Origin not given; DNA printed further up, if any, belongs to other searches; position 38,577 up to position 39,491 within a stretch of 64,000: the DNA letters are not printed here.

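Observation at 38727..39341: RAYT-like HUH-Y1 transposase gene carrying REP-type palindromes inside its own reading frame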

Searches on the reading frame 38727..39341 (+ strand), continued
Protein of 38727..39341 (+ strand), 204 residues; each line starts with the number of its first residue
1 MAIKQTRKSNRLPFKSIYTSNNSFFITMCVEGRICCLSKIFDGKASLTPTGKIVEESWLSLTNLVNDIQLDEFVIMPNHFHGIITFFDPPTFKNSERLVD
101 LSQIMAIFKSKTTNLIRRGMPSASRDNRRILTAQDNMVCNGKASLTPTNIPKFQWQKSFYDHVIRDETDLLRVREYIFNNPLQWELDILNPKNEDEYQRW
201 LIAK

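Call 28: find_encoding_contigs(protein=P0036, flank=10000, max_places=2)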
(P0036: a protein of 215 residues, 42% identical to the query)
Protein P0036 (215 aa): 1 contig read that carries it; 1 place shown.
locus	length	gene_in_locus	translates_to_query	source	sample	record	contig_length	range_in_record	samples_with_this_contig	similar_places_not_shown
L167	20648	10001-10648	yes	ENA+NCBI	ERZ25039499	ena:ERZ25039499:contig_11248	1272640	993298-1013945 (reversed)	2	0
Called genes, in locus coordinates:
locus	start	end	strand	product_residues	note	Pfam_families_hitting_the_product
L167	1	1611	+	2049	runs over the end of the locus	-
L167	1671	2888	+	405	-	-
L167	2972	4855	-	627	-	PF00750:tRNA-synt_1d, PF05746:DALR_1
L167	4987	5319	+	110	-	-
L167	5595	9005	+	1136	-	PF04563:RNA_pol_Rpb2_1 (weak), PF04561:RNA_pol_Rpb2_2, PF04565:RNA_pol_Rpb2_3, PF10385:RNA_pol_Rpb2_45, PF00562:RNA_pol_Rpb2_6, PF04560:RNA_pol_Rpb2_7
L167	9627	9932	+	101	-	-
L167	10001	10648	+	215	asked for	-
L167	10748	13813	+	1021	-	PF00133:tRNA-synt_1, PF09334:tRNA-synt_1g, PF13603:tRNA-synt_1_2, PF00293:NUDIX, PF00133:tRNA-synt_1, PF08264:Anticodon_1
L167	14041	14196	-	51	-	-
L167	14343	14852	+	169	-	PF00583:Acetyltransf_1, PF13673:Acetyltransf_10 (weak), PF13508:Acetyltransf_7 (weak)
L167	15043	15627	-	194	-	-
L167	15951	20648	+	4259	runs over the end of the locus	-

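Call 45: search_solved_structures(query=A1, max_evalue=0.01, show_alignments=1)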
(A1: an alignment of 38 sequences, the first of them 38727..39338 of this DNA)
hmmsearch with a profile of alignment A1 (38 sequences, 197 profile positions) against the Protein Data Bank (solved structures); distinct sequences matched with E-value up to 0.01: 1.
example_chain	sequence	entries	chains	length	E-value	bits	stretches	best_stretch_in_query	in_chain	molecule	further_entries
4er8_A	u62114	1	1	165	6.4e-07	32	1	135-168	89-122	TnpArep for protein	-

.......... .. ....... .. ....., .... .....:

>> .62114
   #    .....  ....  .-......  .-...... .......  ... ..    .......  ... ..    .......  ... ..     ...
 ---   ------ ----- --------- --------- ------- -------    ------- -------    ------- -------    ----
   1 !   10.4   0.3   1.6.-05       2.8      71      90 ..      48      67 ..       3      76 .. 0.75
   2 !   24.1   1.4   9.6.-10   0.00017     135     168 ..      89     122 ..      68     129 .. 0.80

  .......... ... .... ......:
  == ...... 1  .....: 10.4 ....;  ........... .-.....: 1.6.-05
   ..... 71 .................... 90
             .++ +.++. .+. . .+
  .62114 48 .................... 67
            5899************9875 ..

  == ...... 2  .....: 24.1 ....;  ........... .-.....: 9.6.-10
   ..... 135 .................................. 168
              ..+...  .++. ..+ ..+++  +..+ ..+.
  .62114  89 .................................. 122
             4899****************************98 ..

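Call 50: find_encoding_contigs(protein=P0006, flank=10000, max_places=1)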
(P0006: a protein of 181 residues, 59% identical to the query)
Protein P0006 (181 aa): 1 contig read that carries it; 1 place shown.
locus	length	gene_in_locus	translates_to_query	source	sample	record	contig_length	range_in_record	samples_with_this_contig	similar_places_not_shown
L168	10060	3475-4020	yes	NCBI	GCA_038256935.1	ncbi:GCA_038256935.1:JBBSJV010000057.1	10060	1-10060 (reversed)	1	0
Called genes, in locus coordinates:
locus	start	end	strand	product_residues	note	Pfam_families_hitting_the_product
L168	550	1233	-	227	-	-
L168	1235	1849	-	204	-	PF02525:Flavodoxin_2, PF03358:FMN_red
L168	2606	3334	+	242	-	-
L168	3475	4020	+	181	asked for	PF01797:Y1_Tnp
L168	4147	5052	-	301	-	PF18761:Heliorhodopsin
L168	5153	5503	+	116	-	-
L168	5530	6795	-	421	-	-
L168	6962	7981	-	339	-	PF01300:Sua5_yciO_yrdC, PF03481:Sua5_C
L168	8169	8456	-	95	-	PF13376:OmdA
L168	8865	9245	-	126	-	PF00293:NUDIX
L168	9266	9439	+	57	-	-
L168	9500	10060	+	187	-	?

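Call 51: find_encoding_contigs(protein=P0005, flank=10000, max_places=1)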
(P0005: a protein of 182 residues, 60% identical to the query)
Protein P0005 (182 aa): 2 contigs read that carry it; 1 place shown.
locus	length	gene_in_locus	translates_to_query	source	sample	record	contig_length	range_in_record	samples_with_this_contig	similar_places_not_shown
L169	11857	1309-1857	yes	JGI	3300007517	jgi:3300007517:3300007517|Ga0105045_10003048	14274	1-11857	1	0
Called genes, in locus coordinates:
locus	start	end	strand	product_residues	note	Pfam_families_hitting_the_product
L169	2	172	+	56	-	?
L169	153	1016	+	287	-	PF02086:MethyltransfD12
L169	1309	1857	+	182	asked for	PF01797:Y1_Tnp (weak)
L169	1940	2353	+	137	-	-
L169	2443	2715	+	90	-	-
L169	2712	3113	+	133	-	PF01850:PIN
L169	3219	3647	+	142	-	PF02325:CCB3_YggT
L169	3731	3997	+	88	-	PF09905:VF530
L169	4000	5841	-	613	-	PF00270:DEAD, PF04851:ResIII (weak), PF00271:Helicase_C, PF16124:RecQ_Zn_bind, PF09382:RQC, PF00570:HRDC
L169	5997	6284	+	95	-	-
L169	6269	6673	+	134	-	PF01850:PIN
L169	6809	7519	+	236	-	-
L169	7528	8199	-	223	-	PF03167:UDG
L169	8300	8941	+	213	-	PF00697:PRAI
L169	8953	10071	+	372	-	-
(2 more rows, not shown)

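Call 52: predict_structure(alignment_id=A1)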
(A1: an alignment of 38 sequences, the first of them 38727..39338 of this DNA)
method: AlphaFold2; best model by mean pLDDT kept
length: 204 residues; sequences in the alignment: 38
mean_pLDDT: 85.2   pTM: 0.78
mean pLDDT of the five models: 85.2, 84.4, 84.1, 82.5, 82.1
residues with pLDDT >= 90: 145; 70-90: 17; 50-70: 12; < 50: 30
segments of 3 or more residues with pLDDT < 50: 1-5, 123-147
pLDDT, mean of each block of 10 residues (from residue 1): 53 85 97 96 95 97 98 98 98 97 97 87 47 41 48 89 95 97 96 94 86
secondary structure, 60 per line:
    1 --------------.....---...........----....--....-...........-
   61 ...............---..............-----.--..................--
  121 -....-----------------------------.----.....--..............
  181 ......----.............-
elements in order: H15-19 E23-30 E38-41 E44-47 H49-59 H61-64 E65-75 E79-92 H101-118 H122-125 E160-164 H167-186 H191-203

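Call 58: fold_search(model_id=the predicted structure, library=pdb)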
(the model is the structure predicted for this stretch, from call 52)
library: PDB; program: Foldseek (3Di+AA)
matches with E <= 10: 694; with E <= 0.001: 23
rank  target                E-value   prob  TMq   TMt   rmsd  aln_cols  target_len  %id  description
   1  4er8_A                5.4e-06  1.00  0.50  0.61   3.9       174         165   17  Structure of the REP associates tyrosine transposase bound to a REP hairpin (released 2012-08-15)
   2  2a6m_B                6.3e-05  1.00  0.43  0.58  17.7       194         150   13  Crystal Structure of the ISHp608 Transposase (released 2005-10-25)
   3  2xm3_D                8.1e-05  1.00  0.41  0.61   8.5       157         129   11  Deinococcus radiodurans ISDra2 Transposase Left end DNA complex (released 2010-10-13)
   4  2xma_B                8.6e-05  1.00  0.41  0.60   8.4       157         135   10  DEINOCOCCUS RADIODURANS ISDRA2 TRANSPOSASE RIGHT END DNA COMPLEX (released 2010-10-13)
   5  2xma_A                1.0e-04  1.00  0.41  0.59   8.4       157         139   10  DEINOCOCCUS RADIODURANS ISDRA2 TRANSPOSASE RIGHT END DNA COMPLEX (released 2010-10-13)
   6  2vih_B                1.0e-04  1.00  0.39  0.59  10.0       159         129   12  CRYSTAL STRUCTURE OF THE IS608 TRANSPOSASE IN COMPLEX WITH Left END 26-MER DNA (released 2008-02-19)
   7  2xm3_A                1.0e-04  1.00  0.38  0.58   8.7       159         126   11  Deinococcus radiodurans ISDra2 Transposase Left end DNA complex (released 2010-10-13)
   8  2xma_E                1.1e-04  1.00  0.41  0.58   8.5       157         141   10  DEINOCOCCUS RADIODURANS ISDRA2 TRANSPOSASE RIGHT END DNA COMPLEX (released 2010-10-13)
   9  2vjv_A                1.4e-04  1.00  0.39  0.60   8.9       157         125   13  Crystal structure of the IS608 transposase in complex with left end 26-mer DNA hairpin and a 6-mer DNA representing th (released 2008-02-19)
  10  2xqc_D                2.0e-04  1.00  0.42  0.62   8.4       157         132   10  DEINOCOCCUS RADIODURANS ISDRA2 TRANSPOSASE COMPLEXED WITH LEFT END RECOGNITION AND CLEAVAGE SITE AND ZN (released 2010-10-13)
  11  2xm3_C                2.3e-04  1.00  0.39  0.60  10.0       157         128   11  Deinococcus radiodurans ISDra2 Transposase Left end DNA complex (released 2010-10-13)
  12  2vic_B                2.4e-04  1.00  0.39  0.60   9.8       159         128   13  CRYSTAL STRUCTURE OF THE ISHP608 TRANSPOSASE IN COMPLEX with Left end 26- mer DNA and manganese (released 2008-02-19)
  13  2xo6_D                3.3e-04  1.00  0.41  0.63   8.3       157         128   10  DEINOCOCCUS RADIODURANS ISDRA2 TRANSPOSASE Y132F MUTANT COMPLEXED WITH LEFT END RECOGNITION AND CLEAVAGE SITE (released 2010-10-13)
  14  2f4f_A                3.3e-04  1.00  0.40  0.60  12.3       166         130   13  Crystal structure of IS200 transposase (released 2005-12-13)
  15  2vju_B                3.3e-04  1.00  0.39  0.56  11.9       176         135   14  Crystal structure of the IS608 transposase in complex with the complete Right end 35-mer DNA and manganese (released 2008-02-19)
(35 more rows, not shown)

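Call 68: search_dna_similar(query=window:38727-39341:+, collection=plasmids, mode=protein, max_rows=8)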
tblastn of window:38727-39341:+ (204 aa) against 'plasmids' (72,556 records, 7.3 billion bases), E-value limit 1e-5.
Records with a match: 5; places in all: 5; records where one place covers at least 80% of the query: 3.
Best place of each record, by identity: <60% 5.
By first word of the organism name: Leptolinea 1; Fulvitalea 1; Monoglobus 1; Chloroflexota 1; Spirosoma 1.
By predicted mobility (MOB-suite, as given by PLSDB): non-mobilizable 5.
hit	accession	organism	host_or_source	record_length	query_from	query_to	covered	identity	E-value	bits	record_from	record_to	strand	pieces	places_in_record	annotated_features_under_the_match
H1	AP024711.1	Leptolinea sp. HRD-7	-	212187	1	187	92%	33.0%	2e-22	100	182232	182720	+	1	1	hypothetical protein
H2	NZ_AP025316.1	Fulvitalea axinellae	-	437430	18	194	87%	25.1%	9e-15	79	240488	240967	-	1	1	transposase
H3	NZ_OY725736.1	Monoglobus pectinilyticus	-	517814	30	187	77%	27.0%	5e-9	62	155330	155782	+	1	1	transposase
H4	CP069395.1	Chloroflexota bacterium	single cell,cold seep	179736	49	187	68%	29.5%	3e-9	63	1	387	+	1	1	transposase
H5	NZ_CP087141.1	Spirosoma sp. KNUC1025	Brassica napus,single cell,rhizosphere ...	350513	18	187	83%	23.1%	3e-11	69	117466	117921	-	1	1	transposase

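Call 77: find_encoding_contigs(protein=P0028, flank=10000, max_places=1)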
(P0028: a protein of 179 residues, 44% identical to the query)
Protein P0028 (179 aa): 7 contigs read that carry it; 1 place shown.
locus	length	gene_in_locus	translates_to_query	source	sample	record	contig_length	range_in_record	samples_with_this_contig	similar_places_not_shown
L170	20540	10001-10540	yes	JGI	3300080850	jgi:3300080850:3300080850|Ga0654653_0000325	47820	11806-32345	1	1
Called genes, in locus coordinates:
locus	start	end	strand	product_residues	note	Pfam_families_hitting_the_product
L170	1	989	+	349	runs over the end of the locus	PF04203:Sortase (weak)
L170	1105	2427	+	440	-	PF13361:UvrD_C, PF13538:UvrD_C_2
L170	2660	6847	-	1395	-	PF05638:T6SS_HCP (faint)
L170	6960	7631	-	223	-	PF01182:Glucosamine_iso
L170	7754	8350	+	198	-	PF05198:IF3_N, PF00707:IF3_C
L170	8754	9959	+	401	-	PF19269:Anticodon_2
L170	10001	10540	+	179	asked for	-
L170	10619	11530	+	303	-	PF01653:DNA_ligase_aden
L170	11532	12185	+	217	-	-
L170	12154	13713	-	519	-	-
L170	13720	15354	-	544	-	PF13641:Glyco_tranf_2_3, PF00535:Glycos_transf_2, PF13506:Glyco_transf_21, PF13632:Glyco_trans_2_3, PF03552:Cellulose_synt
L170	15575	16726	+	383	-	PF01270:Glyco_hydro_8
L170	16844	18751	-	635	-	PF22612:GH113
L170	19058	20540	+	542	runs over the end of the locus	PF00553:CBM_2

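Call 80: predict_structure(alignment_id=A6)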
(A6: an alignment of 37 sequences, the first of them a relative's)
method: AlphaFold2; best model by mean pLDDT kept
length: 182 residues; sequences in the alignment: 37
mean_pLDDT: 86.6   pTM: 0.82
mean pLDDT of the five models: 86.6, 86.1, 84.9, 84.2, 82.7
residues with pLDDT >= 90: 119; 70-90: 29; 50-70: 31; < 50: 3
segments of 3 or more residues with pLDDT < 50: none
pLDDT, mean of each block of 10 residues (from residue 1): 54 78 96 93 62 81 96 97 96 97 97 97 87 64 95 95 92 87 57
secondary structure, 60 per line:
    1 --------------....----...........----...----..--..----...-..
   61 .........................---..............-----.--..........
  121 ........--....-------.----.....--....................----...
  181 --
elements in order: H15-18 E23-30 E38-40 E55-57 H59-74 E75-85 E89-102 H111-128 H131-134 E147-151 H154-173
